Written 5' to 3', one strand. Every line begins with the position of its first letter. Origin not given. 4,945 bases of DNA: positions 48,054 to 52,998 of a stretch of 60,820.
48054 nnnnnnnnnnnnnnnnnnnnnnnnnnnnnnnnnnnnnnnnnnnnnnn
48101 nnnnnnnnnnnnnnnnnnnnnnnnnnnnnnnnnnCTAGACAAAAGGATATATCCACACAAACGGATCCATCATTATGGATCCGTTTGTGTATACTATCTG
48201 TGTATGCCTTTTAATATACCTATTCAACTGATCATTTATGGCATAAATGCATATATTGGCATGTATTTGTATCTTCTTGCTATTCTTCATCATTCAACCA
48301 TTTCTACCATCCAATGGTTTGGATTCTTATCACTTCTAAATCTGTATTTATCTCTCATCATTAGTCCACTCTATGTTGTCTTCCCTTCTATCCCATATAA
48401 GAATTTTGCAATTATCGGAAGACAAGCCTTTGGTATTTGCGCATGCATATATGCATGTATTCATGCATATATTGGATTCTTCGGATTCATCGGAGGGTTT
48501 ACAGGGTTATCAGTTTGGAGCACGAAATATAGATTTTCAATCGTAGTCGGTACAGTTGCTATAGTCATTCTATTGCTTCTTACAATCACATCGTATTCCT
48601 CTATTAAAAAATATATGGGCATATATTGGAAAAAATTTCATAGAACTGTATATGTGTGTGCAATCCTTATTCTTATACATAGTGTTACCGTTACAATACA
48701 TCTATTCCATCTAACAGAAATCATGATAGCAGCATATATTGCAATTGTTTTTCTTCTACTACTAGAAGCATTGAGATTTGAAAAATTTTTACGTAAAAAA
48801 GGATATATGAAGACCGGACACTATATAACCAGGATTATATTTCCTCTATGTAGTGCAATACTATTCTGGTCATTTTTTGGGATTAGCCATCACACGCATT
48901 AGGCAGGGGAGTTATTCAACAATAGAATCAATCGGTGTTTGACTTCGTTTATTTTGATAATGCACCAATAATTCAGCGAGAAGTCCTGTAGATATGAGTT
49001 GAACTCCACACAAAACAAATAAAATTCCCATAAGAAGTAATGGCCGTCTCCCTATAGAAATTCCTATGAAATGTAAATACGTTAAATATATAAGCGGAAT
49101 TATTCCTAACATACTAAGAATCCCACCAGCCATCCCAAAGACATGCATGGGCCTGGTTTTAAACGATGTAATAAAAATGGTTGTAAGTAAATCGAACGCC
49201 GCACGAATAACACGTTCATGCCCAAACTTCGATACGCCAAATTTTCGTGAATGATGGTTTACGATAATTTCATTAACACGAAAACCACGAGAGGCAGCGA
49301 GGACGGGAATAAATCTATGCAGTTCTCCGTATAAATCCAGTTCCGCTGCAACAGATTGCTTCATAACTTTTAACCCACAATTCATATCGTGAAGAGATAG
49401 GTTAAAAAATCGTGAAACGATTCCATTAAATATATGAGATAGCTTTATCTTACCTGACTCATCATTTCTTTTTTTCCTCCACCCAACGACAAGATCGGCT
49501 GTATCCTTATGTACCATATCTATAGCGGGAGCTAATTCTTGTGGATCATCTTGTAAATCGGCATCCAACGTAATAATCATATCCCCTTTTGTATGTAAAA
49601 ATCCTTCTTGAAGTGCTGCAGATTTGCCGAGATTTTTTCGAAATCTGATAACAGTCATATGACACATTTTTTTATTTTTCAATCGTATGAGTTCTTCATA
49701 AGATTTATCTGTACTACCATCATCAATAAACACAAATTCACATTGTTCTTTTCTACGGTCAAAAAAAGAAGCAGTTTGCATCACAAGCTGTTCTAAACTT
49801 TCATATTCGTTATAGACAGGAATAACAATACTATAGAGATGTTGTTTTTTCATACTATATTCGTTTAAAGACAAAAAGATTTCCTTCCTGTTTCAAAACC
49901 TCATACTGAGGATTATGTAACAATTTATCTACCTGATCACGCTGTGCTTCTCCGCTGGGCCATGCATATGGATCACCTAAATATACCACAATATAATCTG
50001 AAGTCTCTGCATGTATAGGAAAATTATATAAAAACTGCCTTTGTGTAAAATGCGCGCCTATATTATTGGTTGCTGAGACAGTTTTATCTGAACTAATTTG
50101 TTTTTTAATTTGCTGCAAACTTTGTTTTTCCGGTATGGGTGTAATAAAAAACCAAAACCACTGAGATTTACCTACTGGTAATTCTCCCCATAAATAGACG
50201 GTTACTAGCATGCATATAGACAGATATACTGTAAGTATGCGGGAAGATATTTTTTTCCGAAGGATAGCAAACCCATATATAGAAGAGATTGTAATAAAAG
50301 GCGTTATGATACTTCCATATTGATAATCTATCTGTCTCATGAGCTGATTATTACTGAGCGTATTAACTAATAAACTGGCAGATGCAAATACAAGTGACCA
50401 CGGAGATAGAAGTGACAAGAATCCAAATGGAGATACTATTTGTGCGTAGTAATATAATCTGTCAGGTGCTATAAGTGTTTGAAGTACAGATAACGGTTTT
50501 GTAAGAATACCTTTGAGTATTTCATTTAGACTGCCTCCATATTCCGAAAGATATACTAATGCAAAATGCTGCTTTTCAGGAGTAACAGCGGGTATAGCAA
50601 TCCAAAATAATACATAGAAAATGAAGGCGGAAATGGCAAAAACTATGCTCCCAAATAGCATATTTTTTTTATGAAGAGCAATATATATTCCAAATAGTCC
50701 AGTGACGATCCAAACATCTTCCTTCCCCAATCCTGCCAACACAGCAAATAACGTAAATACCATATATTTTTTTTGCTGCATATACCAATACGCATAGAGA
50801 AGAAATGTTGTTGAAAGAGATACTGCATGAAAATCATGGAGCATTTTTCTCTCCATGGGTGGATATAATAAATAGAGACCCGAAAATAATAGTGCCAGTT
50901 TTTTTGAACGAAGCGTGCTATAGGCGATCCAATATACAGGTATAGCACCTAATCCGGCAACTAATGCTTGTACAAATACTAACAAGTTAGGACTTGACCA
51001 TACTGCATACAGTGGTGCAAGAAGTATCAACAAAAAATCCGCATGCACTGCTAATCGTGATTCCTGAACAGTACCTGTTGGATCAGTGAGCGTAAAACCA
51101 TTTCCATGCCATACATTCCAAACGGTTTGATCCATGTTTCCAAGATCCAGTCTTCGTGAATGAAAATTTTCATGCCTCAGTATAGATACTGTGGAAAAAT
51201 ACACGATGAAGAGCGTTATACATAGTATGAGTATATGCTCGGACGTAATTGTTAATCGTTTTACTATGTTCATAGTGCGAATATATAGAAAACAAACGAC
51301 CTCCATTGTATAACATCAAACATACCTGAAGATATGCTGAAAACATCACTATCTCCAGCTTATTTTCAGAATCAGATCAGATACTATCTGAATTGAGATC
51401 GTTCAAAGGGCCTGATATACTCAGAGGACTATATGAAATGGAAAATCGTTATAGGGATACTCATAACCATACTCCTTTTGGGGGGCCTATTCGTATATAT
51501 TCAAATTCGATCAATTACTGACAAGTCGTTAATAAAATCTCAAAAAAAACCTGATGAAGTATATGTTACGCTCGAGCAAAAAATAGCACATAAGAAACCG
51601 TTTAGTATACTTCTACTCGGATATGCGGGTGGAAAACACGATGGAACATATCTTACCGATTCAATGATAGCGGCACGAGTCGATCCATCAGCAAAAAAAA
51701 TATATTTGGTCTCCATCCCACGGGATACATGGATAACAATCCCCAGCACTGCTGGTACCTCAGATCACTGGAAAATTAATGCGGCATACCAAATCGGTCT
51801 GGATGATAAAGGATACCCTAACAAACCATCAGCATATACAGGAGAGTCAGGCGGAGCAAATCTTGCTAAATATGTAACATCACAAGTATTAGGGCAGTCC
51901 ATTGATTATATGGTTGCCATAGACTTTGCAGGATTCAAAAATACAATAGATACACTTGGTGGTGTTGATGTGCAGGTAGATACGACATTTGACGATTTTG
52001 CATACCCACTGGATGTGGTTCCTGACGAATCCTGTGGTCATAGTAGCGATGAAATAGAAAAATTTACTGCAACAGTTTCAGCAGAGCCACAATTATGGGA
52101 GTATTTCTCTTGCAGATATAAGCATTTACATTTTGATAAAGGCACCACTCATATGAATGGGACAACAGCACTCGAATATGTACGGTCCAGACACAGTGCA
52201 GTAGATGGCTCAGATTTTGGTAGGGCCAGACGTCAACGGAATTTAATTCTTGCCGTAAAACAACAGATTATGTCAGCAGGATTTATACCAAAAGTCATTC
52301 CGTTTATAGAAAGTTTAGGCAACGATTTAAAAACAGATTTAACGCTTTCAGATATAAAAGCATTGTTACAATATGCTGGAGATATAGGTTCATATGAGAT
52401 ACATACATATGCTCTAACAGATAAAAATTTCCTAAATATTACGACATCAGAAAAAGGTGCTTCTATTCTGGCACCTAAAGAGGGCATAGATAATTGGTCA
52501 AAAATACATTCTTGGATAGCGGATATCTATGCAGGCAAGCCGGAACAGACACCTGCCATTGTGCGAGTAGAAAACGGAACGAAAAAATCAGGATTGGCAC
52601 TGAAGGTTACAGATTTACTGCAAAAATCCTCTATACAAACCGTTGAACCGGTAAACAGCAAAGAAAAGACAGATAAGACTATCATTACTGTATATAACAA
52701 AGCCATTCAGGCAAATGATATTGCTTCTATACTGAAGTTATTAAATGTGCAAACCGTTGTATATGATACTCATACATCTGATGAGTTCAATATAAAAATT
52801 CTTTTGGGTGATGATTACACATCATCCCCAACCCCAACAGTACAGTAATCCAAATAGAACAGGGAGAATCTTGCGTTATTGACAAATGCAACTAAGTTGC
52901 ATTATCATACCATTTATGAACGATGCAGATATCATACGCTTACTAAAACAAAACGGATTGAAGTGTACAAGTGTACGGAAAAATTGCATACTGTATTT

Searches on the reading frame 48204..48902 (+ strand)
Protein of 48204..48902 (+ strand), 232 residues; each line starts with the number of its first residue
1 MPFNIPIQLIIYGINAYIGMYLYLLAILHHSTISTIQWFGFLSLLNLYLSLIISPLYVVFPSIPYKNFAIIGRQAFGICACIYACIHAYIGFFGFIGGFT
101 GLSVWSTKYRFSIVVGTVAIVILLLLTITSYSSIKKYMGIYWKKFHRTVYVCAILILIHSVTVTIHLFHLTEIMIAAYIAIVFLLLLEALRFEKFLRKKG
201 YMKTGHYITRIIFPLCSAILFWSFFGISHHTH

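Call 89: search_protein_families(library=pfam, proteins=[window:48204-48902:+], max_evalue=0.000001)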
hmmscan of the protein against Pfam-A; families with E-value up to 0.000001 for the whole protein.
window:48204-48902:+ (232 aa): 1 family
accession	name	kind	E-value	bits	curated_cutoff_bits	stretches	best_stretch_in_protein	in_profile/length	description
PF01794.25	Ferric_reduct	-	1.8e-09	38.1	28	1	39-156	1-120/121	Ferric reductase like transmembrane component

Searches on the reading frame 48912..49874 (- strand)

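Call 89: search_protein_families(library=pfam, proteins=[window:48912-49874:-], max_evalue=0.000001)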
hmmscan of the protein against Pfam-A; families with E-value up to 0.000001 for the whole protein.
window:48912-49874:- (320 aa): 2 families
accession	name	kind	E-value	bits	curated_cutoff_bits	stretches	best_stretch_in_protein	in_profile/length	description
PF00535.33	Glycos_transf_2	-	7.5e-31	107.8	23.3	1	15-177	1-165/168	Glycosyl transferase family 2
PF10111.15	Glyco_tranf_2_2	-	2.3e-09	37.6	27.3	1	15-117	1-102/276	Glycosyltransferase like family 2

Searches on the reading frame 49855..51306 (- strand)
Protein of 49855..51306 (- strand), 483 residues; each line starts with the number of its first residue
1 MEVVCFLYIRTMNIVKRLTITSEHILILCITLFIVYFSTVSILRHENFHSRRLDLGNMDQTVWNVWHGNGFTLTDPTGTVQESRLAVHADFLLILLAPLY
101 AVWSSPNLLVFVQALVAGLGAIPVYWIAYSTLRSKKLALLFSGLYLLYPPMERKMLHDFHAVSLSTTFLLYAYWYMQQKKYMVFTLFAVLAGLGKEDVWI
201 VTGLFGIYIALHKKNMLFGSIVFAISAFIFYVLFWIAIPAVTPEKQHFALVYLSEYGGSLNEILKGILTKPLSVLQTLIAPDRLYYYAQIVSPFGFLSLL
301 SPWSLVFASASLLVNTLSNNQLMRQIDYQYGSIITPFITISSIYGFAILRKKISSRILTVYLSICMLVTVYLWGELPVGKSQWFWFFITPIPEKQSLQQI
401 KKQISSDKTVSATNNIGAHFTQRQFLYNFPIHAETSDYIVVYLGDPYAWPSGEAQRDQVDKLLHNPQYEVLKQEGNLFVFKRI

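Call 89: search_protein_families(library=pfam, proteins=[window:49855-51306:-], max_evalue=0.000001)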
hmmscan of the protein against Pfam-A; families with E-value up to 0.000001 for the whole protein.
window:49855-51306:- (483 aa): 1 family
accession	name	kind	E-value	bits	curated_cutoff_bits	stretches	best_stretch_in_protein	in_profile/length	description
PF09852.15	DUF2079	-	3.1e-61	208.3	28.2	1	44-477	1-457/459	Predicted membrane protein (DUF2079)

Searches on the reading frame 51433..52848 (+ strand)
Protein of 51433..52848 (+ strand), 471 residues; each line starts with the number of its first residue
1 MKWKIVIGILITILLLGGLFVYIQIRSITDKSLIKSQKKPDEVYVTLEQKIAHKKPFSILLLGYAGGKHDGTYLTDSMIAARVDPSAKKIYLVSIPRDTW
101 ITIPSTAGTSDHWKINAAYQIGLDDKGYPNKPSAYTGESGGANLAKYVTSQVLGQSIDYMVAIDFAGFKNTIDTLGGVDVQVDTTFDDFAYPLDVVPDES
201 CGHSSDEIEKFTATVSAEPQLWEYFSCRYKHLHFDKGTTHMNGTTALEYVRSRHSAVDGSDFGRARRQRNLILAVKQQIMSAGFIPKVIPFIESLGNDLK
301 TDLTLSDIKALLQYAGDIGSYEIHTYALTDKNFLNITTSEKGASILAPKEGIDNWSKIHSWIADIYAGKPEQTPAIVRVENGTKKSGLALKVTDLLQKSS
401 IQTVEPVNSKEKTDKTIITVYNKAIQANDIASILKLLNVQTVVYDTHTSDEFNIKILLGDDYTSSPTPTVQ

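Call 89: search_protein_families(library=pfam, proteins=[window:51433-52848:+], max_evalue=0.000001)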
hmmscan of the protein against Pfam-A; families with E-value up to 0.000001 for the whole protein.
window:51433-52848:+ (471 aa): 2 families
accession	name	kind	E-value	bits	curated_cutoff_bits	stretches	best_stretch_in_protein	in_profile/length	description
PF03816.19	LytR_cpsA_psr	-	4.4e-36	124.8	24.6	1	75-280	2-149/150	LytR_cpsA_psr family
PF13399.11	LytR_C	-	2.5e-09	38.4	22.2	1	377-462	4-86/86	LytR cell envelope-related transcriptional attenuator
